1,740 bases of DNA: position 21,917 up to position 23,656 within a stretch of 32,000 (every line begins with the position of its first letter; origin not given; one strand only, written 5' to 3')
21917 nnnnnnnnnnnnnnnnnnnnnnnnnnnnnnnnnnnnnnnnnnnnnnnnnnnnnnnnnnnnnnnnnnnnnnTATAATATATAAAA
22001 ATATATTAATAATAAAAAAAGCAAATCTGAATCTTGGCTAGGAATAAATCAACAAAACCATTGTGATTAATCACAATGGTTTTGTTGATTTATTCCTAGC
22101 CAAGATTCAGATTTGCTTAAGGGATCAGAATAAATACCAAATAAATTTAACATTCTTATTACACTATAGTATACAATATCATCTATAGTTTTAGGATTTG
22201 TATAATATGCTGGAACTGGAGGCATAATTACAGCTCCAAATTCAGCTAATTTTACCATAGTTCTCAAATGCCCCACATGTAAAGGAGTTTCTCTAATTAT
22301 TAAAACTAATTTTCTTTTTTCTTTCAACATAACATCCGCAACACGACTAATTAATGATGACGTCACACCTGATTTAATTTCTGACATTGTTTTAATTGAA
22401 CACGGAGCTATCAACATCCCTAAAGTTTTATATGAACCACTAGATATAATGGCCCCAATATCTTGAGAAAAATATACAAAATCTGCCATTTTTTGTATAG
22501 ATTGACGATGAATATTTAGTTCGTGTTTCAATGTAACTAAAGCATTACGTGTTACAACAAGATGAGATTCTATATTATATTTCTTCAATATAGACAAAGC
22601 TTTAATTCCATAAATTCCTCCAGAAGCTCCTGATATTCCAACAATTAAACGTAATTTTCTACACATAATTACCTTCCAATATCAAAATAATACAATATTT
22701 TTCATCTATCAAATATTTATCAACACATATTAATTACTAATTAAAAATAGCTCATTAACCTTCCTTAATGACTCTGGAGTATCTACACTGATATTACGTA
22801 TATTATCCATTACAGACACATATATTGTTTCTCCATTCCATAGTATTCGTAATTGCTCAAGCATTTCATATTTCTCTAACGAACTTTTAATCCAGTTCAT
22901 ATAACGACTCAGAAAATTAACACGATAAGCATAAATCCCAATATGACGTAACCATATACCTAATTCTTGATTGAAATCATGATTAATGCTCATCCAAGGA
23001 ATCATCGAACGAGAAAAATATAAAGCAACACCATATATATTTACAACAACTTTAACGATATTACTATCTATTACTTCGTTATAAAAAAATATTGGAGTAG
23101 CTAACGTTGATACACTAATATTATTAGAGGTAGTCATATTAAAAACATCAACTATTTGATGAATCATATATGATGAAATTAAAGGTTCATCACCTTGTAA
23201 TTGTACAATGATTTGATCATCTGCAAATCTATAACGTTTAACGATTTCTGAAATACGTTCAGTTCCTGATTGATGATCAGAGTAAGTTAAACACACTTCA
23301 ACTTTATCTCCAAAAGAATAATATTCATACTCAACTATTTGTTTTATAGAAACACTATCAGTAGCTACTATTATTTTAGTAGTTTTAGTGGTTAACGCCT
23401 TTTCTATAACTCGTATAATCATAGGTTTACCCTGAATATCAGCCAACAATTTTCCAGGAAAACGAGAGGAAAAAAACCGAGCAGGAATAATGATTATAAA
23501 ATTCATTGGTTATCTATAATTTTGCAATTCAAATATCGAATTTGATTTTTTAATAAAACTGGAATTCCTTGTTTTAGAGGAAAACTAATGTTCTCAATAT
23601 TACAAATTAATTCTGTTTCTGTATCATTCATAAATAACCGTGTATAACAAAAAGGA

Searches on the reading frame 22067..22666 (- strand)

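Call 8: search_protein_families(library=ncbifam, proteins=[window:22067-22666:-])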
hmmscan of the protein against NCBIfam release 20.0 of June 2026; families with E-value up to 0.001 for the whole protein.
window:22067-22666:- (199 aa): 4 families
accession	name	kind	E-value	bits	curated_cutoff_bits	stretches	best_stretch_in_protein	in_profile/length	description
NF004685.0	PRK06029.1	subfamily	2.6e-70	236.3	188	1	6-183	3-180/187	UbiX family flavin prenyltransferase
NF041206.1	VdcB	exception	9.3e-65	217.7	290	1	6-181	1-177/184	non-oxidative hydroxyarylic acid decarboxylases subunit B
TIGR00421.1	ubiX_pad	subfamily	2.9e-64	216.1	108.9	1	6-181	1-176/181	UbiX family flavin prenyltransferase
NF041218.1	BagM_FevK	exception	2.8e-55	187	420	1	5-180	1-177/215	bagremycin/ferroverdin biosynthesis UbiX family decarboxylase BagM/FevK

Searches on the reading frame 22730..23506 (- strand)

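Call 8: search_protein_families(library=ncbifam, proteins=[window:22730-23506:-])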
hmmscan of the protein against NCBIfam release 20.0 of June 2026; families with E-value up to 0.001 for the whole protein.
window:22730-23506:- (258 aa): 18 families
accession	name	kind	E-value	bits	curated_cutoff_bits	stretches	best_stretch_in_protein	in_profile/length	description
TIGR00466.1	kdsB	equivalog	9.4e-77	257.7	155.2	1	1-247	1-240/241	3-deoxy-manno-octulosonate cytidylyltransferase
NF003952.0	PRK05450.1-5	subfamily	1.5e-72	243.8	193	1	1-254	1-245/250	3-deoxy-manno-octulosonate cytidylyltransferase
NF009905.0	PRK13368.1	subfamily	5.7e-71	238.7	255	1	1-254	1-238/243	3-deoxy-manno-octulosonate cytidylyltransferase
NF003950.0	PRK05450.1-3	subfamily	3.7e-66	223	234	1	1-254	1-242/248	3-deoxy-manno-octulosonate cytidylyltransferase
NF003948.0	PRK05450.1-1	equivalog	2e-53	181.2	281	1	1-253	4-242/248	3-deoxy-manno-octulosonate cytidylyltransferase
TIGR03584.1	PseF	equivalog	1.4e-08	34.6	205.7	1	4-134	1-133/222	pseudaminic acid cytidylyltransferase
TIGR01173.1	glmU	equivalog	6.8e-07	28.5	366.85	1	15-137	17-131/452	bifunctional UDP-N-acetylglucosamine diphosphorylase/glucosamine-1-phosphate N-acetyltransferase GlmU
NF010939.0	PRK14359.1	equivalog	9.4e-07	27.8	592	1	18-156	21-149/430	bifunctional UDP-N-acetylglucosamine diphosphorylase/glucosamine-1-phosphate N-acetyltransferase GlmU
TIGR03310.1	matur_MocA_YgfJ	equivalog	9.9e-07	28.9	186.45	1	6-132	3-125/188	molybdenum cofactor cytidylyltransferase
NF001183.0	PRK00155.1-3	subfamily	2.1e-06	27.2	166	1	19-136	22-143/237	D-ribitol-5-phosphate cytidylyltransferase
NF001457.0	PRK00317.1-3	equivalog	1.1e-05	25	164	1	13-127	12-118/200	molybdenum cofactor guanylyltransferase MobA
NF045495.1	AdoCbiPCobY_Meth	equivalog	1.1e-05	25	250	1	19-138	20-135/195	adenosylcobinamide-phosphate guanylyltransferase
NF053639.1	Mfer334_fam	equivalog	5.1e-05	23.2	260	1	18-136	26-140/209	pseudomurein biosynthesis protein PmurB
NF009924.0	PRK13385.1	subfamily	0.0001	22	342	1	19-137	22-138/230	2-C-methyl-D-erythritol 4-phosphate cytidylyltransferase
NF010932.0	PRK14352.1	equivalog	0.00012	20.9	611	1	19-134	26-137/488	bifunctional UDP-N-acetylglucosamine diphosphorylase/glucosamine-1-phosphate N-acetyltransferase GlmU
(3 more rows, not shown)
